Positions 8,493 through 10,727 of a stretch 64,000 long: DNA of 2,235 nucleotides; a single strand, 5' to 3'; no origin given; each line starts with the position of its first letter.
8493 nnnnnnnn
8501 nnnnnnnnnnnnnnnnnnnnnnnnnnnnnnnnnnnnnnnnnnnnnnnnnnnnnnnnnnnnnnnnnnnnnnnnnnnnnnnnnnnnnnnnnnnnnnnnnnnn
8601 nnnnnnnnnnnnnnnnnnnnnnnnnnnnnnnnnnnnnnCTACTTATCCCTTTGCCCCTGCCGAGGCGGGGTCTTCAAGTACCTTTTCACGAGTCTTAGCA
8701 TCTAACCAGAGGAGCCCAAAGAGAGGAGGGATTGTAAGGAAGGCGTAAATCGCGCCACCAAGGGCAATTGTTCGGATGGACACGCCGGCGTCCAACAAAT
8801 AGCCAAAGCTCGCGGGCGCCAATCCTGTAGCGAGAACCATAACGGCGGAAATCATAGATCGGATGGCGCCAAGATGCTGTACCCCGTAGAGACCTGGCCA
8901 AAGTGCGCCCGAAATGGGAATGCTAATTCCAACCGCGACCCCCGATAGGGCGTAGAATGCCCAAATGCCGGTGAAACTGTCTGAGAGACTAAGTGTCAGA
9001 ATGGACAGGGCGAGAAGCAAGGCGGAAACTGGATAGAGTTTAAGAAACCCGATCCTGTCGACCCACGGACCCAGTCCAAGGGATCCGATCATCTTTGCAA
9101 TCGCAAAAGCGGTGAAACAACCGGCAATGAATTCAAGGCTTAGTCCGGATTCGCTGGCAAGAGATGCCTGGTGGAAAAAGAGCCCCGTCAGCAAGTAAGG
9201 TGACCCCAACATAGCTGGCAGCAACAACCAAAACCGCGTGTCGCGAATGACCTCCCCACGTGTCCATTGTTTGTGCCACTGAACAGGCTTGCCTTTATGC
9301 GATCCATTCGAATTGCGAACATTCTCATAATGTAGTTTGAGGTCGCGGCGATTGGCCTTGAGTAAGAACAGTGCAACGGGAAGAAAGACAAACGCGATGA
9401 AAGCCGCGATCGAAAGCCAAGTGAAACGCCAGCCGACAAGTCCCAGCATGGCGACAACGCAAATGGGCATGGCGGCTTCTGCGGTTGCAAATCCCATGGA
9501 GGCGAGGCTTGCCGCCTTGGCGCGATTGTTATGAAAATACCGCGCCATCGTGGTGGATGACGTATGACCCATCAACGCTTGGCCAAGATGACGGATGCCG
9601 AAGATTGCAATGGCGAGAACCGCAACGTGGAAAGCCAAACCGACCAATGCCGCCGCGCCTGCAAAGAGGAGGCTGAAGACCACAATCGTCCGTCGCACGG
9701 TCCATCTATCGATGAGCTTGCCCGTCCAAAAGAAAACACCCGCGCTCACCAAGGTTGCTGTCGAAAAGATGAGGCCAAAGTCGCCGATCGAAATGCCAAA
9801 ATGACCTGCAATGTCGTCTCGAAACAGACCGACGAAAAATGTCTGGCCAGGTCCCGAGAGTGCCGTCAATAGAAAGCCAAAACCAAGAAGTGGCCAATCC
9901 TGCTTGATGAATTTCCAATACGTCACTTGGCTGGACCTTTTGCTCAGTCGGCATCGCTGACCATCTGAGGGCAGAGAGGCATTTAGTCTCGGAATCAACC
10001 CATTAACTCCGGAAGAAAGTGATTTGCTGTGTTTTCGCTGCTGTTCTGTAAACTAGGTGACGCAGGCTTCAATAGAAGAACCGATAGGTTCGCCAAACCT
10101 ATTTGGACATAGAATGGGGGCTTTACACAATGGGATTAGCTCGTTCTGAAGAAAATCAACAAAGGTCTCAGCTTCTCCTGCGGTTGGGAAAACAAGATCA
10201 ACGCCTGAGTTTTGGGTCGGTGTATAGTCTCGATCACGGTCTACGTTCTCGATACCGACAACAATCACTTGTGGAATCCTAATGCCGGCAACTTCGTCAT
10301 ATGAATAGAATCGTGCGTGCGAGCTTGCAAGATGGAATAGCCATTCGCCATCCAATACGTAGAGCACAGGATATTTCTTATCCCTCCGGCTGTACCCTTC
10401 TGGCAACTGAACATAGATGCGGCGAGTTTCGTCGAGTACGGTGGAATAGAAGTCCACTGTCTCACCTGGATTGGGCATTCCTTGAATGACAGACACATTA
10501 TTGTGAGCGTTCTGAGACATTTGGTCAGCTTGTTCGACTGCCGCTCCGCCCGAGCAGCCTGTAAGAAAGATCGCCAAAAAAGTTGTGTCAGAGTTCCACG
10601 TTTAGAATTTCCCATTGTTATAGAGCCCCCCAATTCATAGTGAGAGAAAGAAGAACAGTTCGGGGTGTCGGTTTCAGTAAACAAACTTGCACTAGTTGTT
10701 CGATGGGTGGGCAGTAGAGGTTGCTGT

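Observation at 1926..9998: Candidate uncharacterized membrane-lipid tailoring locus: UPF0104 (HpnL/MprF-TM-like) membrane protein + two B12-radical-SAM enzymes + GMC oxidoreductase-MFS operon, without hopanoid core genes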

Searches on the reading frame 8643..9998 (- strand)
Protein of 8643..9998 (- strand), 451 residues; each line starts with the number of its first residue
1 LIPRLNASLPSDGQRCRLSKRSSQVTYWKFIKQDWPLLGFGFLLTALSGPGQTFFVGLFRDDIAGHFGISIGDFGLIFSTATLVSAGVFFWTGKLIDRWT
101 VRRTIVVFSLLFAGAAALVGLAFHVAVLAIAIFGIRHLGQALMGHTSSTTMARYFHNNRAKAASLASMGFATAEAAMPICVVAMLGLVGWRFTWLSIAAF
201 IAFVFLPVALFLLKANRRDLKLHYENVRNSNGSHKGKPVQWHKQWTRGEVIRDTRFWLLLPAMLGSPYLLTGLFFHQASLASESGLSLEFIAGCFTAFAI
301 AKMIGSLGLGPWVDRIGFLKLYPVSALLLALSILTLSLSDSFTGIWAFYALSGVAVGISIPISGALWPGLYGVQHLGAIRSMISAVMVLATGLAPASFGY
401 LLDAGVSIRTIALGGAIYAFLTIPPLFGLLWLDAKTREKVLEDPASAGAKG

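Call 3: search_protein_families(library=pfam, proteins=[window:8643-9998:-])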
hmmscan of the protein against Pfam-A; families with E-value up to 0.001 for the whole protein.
window:8643-9998:- (451 aa): 1 family
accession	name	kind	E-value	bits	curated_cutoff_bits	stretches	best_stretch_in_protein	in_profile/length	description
PF07690.21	MFS_1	-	1.1e-31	110.4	33.4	2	42-287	2-235/347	Major Facilitator Superfamily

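Call 4: search_protein_families(library=ncbifam, proteins=[window:8643-9998:-])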
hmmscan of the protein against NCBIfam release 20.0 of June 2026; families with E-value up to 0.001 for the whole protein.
window:8643-9998:- (451 aa): 11 families
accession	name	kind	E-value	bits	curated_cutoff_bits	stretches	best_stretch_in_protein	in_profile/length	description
NF049980.1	SfMCT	equivalog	4.4e-19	68.4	320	1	54-404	19-364/378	L-lactate MFS transporter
NF038246.1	bile_salt_MFS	equivalog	7.8e-14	51.3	400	1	59-394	28-369/408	conjugated bile salt MFS transporter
TIGR00881.1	2A0104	subfamily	3.1e-11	42.9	407.75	1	62-259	20-221/379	phosphoglycerate transporter protein PgtP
TIGR00890.1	2A0111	subfamily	9.3e-08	31.4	374.85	1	51-262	17-213/377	oxalate/formate antiport family MFS transporter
TIGR04259.1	oxa_formateAnti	equivalog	1.8e-07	30.4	335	1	55-261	21-214/405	oxalate/formate MFS antiporter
TIGR00880.1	2_A_01_02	superfamily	7.3e-07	29.4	131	1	295-404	4-113/141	multidrug resistance protein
NF033733.1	MFS_ArsK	equivalog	2.8e-06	26.4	400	1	57-405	24-362/388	arsenite efflux MFS transporter ArsK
NF008654.0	PRK11652.1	equivalog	4.9e-06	25.7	479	1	43-214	16-186/397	multidrug efflux MFS transporter EmrD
TIGR00711.1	efflux_EmrB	subfamily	2.2e-05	23.4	230.2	1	278-403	26-151/485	DHA2 family efflux MFS transporter permease subunit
TIGR00893.1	2A0114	subfamily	5.1e-05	22.4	395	1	65-410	22-379/399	D-galactonate transporter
TIGR00895.1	2A0115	subfamily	5.1e-05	22.4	418.55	0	293-376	55-372/398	aromatic acid/H+ symport family MFS transporter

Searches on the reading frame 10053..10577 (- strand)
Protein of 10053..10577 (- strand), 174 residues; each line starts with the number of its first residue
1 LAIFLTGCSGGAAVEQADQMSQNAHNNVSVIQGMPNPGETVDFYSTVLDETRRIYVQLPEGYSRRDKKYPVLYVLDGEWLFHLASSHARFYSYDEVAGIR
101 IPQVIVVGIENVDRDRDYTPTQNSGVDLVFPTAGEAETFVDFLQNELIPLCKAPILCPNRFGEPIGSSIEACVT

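Call 3: search_protein_families(library=pfam, proteins=[window:10053-10577:-])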
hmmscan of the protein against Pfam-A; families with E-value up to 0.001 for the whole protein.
window:10053-10577:- (174 aa): 1 family
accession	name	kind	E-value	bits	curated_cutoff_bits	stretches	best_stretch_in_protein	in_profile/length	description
PF00756.26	Esterase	-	2.6e-14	54.1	22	1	45-153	1-108/251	Putative esterase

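Call 4: search_protein_families(library=ncbifam, proteins=[window:10053-10577:-])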
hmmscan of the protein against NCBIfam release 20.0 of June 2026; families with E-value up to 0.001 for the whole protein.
window:10053-10577:- (174 aa): 0 families
